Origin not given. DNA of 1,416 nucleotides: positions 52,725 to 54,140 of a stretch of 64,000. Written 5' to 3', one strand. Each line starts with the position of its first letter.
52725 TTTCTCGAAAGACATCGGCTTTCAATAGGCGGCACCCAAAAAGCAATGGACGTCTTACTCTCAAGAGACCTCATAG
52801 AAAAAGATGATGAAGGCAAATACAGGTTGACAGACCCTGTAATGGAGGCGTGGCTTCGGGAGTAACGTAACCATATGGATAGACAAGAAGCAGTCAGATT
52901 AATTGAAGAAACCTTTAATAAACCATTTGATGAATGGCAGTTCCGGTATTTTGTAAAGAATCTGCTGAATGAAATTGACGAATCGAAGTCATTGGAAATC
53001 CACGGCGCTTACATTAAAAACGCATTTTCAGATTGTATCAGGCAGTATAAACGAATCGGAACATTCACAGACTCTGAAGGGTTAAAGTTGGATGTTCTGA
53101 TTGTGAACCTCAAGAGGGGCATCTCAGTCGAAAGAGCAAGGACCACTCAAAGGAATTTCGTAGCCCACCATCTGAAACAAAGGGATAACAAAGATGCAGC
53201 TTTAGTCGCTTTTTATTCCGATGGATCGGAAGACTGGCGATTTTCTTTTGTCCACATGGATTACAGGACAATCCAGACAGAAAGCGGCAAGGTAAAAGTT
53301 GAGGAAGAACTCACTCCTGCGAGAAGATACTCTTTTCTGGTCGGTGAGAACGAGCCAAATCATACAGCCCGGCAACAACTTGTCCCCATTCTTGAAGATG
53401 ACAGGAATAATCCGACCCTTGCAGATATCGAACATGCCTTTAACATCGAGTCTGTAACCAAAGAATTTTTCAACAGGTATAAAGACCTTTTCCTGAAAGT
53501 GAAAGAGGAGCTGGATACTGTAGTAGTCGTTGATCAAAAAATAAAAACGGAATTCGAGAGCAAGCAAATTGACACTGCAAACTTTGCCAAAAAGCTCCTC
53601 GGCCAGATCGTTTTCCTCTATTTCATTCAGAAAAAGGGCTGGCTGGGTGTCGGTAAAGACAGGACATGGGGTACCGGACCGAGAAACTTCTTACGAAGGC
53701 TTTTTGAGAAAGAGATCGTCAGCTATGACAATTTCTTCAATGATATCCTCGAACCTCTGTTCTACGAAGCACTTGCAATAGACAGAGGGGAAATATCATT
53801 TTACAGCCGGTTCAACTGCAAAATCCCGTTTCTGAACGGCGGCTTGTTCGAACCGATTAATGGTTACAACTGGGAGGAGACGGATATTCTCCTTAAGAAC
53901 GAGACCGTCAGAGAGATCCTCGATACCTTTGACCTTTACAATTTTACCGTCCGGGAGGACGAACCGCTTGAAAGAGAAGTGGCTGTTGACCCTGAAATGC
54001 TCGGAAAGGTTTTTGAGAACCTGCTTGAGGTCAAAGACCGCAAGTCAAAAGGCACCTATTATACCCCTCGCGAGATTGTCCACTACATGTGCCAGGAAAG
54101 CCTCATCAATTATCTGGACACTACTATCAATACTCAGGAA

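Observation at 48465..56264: RM-like trio: PLD(HKD)-SNF2 helicase fusion, AAA ATPase, and a 1129-aa PglX/Eco57I-like methyltransferase; it fits neither BREX nor DISARM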

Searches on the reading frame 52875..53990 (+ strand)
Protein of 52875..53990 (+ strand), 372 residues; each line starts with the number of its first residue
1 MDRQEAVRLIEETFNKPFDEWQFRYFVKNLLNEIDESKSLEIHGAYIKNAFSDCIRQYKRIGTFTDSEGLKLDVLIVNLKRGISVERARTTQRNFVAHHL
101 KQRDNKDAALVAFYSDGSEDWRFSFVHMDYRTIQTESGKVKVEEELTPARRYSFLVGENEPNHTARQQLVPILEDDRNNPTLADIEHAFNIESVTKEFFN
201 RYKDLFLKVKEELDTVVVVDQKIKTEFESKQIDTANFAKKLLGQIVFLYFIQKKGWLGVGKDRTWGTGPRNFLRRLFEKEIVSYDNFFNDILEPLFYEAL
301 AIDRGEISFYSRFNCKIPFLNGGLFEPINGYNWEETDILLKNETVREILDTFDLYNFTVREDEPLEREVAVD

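Call 37: predict_structure(alignment_id=A2)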
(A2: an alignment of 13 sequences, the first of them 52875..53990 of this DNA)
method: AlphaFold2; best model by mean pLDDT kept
length: 372 residues; sequences in the alignment: 13
mean_pLDDT: 72.0   pTM: 0.66
mean pLDDT of the five models: 72.0, 71.4, 70.9, 70.1, 68.3
residues with pLDDT >= 90: 60; 70-90: 167; 50-70: 92; < 50: 53
segments of 3 or more residues with pLDDT < 50: 132-134, 138-141, 143-150, 299-309, 314-316, 318-325, 358-372
pLDDT, mean of each block of 10 residues (from residue 1): 91 92 94 86 73 86 90 91 61 77 76 87 79 52 45 73 78 86 83 66 87 87 81 79 74 67 63 74 65 54 47 47 47 59 80 61 38 29
secondary structure, 60 per line:
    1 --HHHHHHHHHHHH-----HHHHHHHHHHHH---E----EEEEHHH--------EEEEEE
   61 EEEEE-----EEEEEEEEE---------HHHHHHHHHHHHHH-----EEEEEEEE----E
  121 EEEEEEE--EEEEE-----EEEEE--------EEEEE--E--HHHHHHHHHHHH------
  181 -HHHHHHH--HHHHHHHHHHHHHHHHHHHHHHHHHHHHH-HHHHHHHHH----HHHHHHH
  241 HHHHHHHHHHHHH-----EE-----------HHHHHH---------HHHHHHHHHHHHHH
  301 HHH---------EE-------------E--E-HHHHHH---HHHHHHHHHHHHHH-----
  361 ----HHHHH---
elements in order: H3-14 H20-31 E40-43 E55-65 E71-79 H89-102 E108-115 E120-127 E130-134 E140-144 E153-157 H163-174 H182-188 H191-219 H221-229 H234-253 H272-277 H287-303 H333-338 H342-355 H365-369

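Call 40: fold_search(model_id=the predicted structure, library=pdb)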
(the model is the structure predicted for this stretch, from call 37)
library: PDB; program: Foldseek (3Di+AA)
matches with E <= 10: 954; with E <= 0.001: 0
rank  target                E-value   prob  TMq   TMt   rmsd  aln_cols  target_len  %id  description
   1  2eb0_B                2.0e-02  0.92  0.16  0.19  10.6       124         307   17  Crystal structure of Methanococcus jannaschii putative family II inorganic pyrophosphatase (released 2007-08-07)
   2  8j2f_A                2.0e-02  0.89  0.16  0.16   9.0       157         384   12  Human neutral shpingomyelinase (released 2023-12-06)
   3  2eb0_A                2.6e-02  0.93  0.16  0.19  10.6       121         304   16  Crystal structure of Methanococcus jannaschii putative family II inorganic pyrophosphatase (released 2007-08-07)
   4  1wpm_A                2.9e-02  0.72  0.19  0.22  13.0       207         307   15  Structure of Bacillus subtilis inorganic pyrophosphatase (released 2004-11-23)
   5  6ll7_A                5.1e-02  0.84  0.18  0.20  11.3       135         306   18  Type II inorganic pyrophosphatase (PPase) from the psychrophilic bacterium Shewanella sp. AS-11, Mn-activated form (released 2020-03-25)
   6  1k20_A                5.4e-02  0.87  0.19  0.22  12.2       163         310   12  Inorganic Pyrophosphatase (family II) from Streptococcus gordonii at 1.5 A resolution (released 2001-10-31)
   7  1k23_A                5.4e-02  0.85  0.16  0.19   9.4       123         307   15  Inorganic Pyrophosphatase (Family II) from Bacillus subtilis (released 2001-10-31)
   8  9m0m                  6.0e-02  0.77  0.16  0.19  11.4       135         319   16  Crystal structure of a thermophilic family II inorganic pyrophosphatase in Thermodesulfobacterium commune (released 2026-03-04)
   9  5jju_A                6.0e-02  0.57  0.15  0.17  12.1       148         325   12  Crystal structure of Rv2837c complexed with 5'-pApA and 5'-AMP (released 2016-05-04)
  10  1k23_C                6.3e-02  0.85  0.16  0.19   9.4       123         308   15  Inorganic Pyrophosphatase (Family II) from Bacillus subtilis (released 2001-10-31)
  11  3wb9_A                6.6e-02  0.25  0.12  0.14  15.6       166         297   10  Crystal Structures of meso-diaminopimelate dehydrogenase from Symbiobacterium thermophilum (released 2014-03-26)
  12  8hp0_A                7.0e-02  0.35  0.13  0.16  15.5       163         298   11  Crystal structure of meso-diaminopimelate dehydrogenase from Prevotella timonensis (released 2023-12-13)
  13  1i74_A                1.0e-01  0.75  0.19  0.22  12.4       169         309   11  STREPTOCOCCUS MUTANS INORGANIC PYROPHOSPHATASE (released 2001-06-06)
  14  1wpp_A                1.1e-01  0.51  0.16  0.19  12.7       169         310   12  Structure of Streptococcus gordonii inorganic pyrophosphatase (released 2004-11-23)
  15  5o7f_B                1.1e-01  0.38  0.16  0.17  15.2       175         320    7  Structure of the inactive T.maritima PDE (TM1595) D80N D154N mutant with GMP and Mn2+ (released 2017-10-25)
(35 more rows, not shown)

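Call 41: search_protein_families(library=pfam, alignment_id=A2, max_evalue=10)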
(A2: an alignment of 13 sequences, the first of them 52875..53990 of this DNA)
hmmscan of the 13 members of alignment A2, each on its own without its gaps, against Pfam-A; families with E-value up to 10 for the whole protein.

A. member 1, window:52875-53990:+ (372 aa): 1 family
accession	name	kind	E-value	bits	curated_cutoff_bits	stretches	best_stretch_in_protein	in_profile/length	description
PF02376.21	CUT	-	0.06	13.8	24.4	1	211-244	3-35/79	CUT domain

B. families by the number of members that match (of 13 scanned): 10 families
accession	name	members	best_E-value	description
PF25120.1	DUF7814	2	0.053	Domain of unknown function (DUF7814)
PF00006.31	ATP-synt_ab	1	0.019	ATP synthase alpha/beta family, nucleotide-binding domain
PF02376.21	CUT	1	0.06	CUT domain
PF22341.1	GSPE_N1E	1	0.063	GSPII protein E, N1E domain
PF10397.14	ADSL_C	1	0.079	Adenylosuccinate lyase C-terminus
PF19533.4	Rab3-GAP_cat_C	1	0.084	Rab3 GTPase-activating protein catalytic subunit C-terminal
PF13145.12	Rotamase_2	1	0.13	PPIC-type PPIASE domain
PF01930.23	Cas_Cas4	1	0.3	Domain of unknown function DUF83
PF04033.18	DUF365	1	0.69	Domain of unknown function (DUF365)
PF00594.26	Gla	1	4.7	Vitamin K-dependent carboxylation/gamma-carboxyglutamic (GLA) domain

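Call 74: search_dna_similar(query=window:52875-53990:+, collection=plasmids, mode=protein, max_rows=15)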
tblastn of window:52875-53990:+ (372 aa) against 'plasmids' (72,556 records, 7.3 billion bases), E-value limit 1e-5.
Records with a match: 18; places in all: 18; records where one place covers at least 80% of the query: 3.
Best place of each record, by identity: <60% 18.
By first word of the organism name: Nostoc 3; Halorussus 3; Prevotella 2; Allomeiothermus 1; Planktothrix 1; Calothrix 1; Deinococcus 1; Haloferax 1; Thermus 1; Microcystis 1; and 3 more.
By predicted mobility (MOB-suite, as given by PLSDB): non-mobilizable 15; conjugative 2; mobilizable 1.
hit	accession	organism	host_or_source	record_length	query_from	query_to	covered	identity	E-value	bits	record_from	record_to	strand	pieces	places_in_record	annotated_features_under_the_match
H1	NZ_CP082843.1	Prevotella nigrescens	-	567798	72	372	81%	34.1%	3e-37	150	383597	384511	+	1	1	N-6 DNA methylase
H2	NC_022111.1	Prevotella sp. oral taxon 299 str. F0039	Homo sapiens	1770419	55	372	85%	31.5%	4e-35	144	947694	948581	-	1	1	none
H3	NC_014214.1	Allomeiothermus silvanus DSM 9946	hot spring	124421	61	372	84%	26.6%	2e-16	88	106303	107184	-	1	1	DNA methyltransferase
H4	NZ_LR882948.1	Planktothrix agardhii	-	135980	107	372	72%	27.1%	1e-11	74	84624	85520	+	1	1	DNA methyltransferase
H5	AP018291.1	Calothrix sp. NIES-4105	-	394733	154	372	59%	31.5%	8e-15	84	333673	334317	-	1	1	hypothetical protein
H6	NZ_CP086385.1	Deinococcus radiophilus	Harpadon nehereus,cell culture,2 Mrad ...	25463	179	372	52%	35.3%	4e-20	100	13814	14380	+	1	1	N-6 DNA methylase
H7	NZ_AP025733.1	Nostoc cf. commune SO-36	-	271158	154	372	59%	31.2%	1e-14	83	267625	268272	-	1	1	TaqI-like C-terminal specificity domain-containing protein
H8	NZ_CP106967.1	Haloferax alexandrinus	-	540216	150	372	60%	30.5%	2e-16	88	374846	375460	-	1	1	DNA methyltransferase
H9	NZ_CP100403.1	Halorussus aquaticus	cell culture,saline soil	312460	150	372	60%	30.5%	4e-15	84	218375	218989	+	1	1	DNA methyltransferase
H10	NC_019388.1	Thermus oshimai JL-2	-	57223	111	362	68%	26.7%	3e-8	63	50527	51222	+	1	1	DNA methyltransferase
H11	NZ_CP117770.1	Nostoc sp. UHCC 0926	whole organism,lichen surface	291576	188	372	50%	35.5%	8e-15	84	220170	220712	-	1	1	TaqI-like C-terminal specificity domain-containing protein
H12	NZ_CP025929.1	Microcystis aeruginosa NIES-2481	cell culture,freshwater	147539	176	372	53%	29.8%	2e-13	79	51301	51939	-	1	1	N-6 DNA methylase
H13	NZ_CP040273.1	Nostoc sp. C052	Blasia pusilla,pure culture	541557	154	326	47%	33.5%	2e-13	79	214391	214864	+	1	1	hypothetical protein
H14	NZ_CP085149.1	Sulfitobacter dubius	cell culture,Sediment from the Channel ...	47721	1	130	35%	41.5%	8e-22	104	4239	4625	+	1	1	hypothetical protein (x2)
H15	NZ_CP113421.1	Lactiplantibacillus plantarum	pure culture,Chinese sauerkraut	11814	185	372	51%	27.0%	8e-6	56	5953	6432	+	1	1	Eco57I restriction-modification methylase domain-containing protein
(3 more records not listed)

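Call 75: get_annotated_region(hit=H1, flank=6000)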
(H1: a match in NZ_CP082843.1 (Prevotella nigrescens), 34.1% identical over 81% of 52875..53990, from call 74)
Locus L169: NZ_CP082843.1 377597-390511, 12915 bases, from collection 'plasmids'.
description: Prevotella nigrescens strain FDAARGOS_1486 plasmid unnamed, complete sequence
organism: Prevotella nigrescens (NCBI taxid 28133)
taxonomy: Bacteria; Bacteroidota; Bacteroidia; Bacteroidales; Prevotellaceae; Prevotella; Prevotella nigrescens
host: -; source: -; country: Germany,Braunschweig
typing (MOB-suite, as given by PLSDB): non-mobilizable; mating-pair formation MPF_T
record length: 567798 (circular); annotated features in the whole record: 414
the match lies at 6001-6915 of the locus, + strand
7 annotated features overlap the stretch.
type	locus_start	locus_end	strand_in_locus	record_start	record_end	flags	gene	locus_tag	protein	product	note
CDS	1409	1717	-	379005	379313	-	-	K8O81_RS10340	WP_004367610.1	DUF3853 family protein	-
CDS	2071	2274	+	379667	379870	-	-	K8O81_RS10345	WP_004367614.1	helix-turn-helix transcriptional regulator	-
CDS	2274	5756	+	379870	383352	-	-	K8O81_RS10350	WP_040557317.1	helicase-related protein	-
CDS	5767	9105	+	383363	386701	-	-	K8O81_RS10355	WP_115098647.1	N-6 DNA methylase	GO:0006306 - DNA methylation [Evidence IEA]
CDS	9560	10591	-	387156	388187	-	-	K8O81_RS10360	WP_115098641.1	Eco57I restriction-modification methylase domain-containing protein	GO:0006304 - DNA modification [Evidence IEA]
CDS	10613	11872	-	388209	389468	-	-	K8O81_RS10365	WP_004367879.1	ATP-binding protein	-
CDS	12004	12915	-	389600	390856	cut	-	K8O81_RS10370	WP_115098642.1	Eco57I restriction-modification methylase domain-containing protein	GO:0006304 - DNA modification [Evidence IEA]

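Call 76: get_annotated_region(hit=H14, flank=6000)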
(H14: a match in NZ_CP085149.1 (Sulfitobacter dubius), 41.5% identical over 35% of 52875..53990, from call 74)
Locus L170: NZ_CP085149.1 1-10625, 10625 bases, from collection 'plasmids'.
description: Sulfitobacter dubius strain DSM 109990 plasmid pDSM109990_e, complete sequence
organism: Sulfitobacter dubius (NCBI taxid 218673)
taxonomy: Bacteria; Pseudomonadota; Alphaproteobacteria; Rhodobacterales; Roseobacteraceae; Sulfitobacter; Sulfitobacter dubius
host: -; source: cell culture,Sediment from the Channel Sea by Roscoff; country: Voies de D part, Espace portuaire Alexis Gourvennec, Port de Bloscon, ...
typing (MOB-suite, as given by PLSDB): conjugative; relaxase MOBQ; mating-pair formation MPF_T
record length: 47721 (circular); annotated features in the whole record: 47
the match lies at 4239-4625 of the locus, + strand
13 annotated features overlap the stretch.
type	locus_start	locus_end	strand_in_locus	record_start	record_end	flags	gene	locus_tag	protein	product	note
CDS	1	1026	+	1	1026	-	-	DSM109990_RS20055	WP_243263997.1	replication initiator protein A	-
CDS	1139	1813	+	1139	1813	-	-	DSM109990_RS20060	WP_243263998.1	ParA family protein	-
CDS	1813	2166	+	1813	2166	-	-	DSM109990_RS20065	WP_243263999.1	hypothetical protein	-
CDS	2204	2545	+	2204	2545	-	-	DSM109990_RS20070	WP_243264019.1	type II toxin-antitoxin system RelE/ParE family toxin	-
CDS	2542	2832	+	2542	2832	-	-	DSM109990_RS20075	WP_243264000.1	helix-turn-helix domain-containing protein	-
CDS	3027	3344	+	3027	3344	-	-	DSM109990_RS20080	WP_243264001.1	hypothetical protein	-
CDS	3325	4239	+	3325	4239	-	-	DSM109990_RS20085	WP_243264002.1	hypothetical protein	-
CDS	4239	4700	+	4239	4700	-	-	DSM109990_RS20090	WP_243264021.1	hypothetical protein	-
CDS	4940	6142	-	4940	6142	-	pcaF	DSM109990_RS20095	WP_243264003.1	3-oxoadipyl-CoA thiolase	GO:0019619 - 3,4-dihydroxybenzoate catabolic process [Evidence IEA]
CDS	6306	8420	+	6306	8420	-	-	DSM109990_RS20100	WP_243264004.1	acetate--CoA ligase family protein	-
CDS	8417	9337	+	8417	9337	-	-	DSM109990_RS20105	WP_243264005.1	CoA-transferase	-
CDS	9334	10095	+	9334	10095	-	-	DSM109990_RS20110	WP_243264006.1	CoA-transferase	-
CDS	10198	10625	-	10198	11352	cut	-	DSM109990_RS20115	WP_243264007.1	acyl-CoA dehydrogenase family protein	-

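Call 91: search_protein_representatives(alignment_id=A2)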
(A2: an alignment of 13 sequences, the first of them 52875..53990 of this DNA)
Query: 13 sequences, 384 profile positions. Proteins with E-value up to 0.001 (for the whole library): 3760; up to 1e-10: 2533; up to 1e-30: 1139. The best 150 are listed.
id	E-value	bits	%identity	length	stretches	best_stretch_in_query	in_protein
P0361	4.3e-198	674.7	-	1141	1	1-384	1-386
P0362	3.2e-196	668.5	-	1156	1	1-384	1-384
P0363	5.3e-194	661.2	-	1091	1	1-384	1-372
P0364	1.9e-192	656.1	-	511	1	1-384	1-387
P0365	8.1e-192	654.1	-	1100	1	1-384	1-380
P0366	2.7e-191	652.3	-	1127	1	1-384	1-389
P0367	1.0e-190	650.4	-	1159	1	1-384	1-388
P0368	8.3e-190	647.4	-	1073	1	1-384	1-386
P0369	1.3e-189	646.8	-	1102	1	1-384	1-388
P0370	1.9e-189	646.3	-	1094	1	1-384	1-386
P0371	2.0e-189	646.2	-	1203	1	1-384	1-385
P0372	3.1e-189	645.5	-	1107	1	1-384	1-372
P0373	5.0e-189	644.9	-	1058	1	1-384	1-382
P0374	6.7e-188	641.2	-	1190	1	1-384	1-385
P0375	1.0e-185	633.9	-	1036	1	1-384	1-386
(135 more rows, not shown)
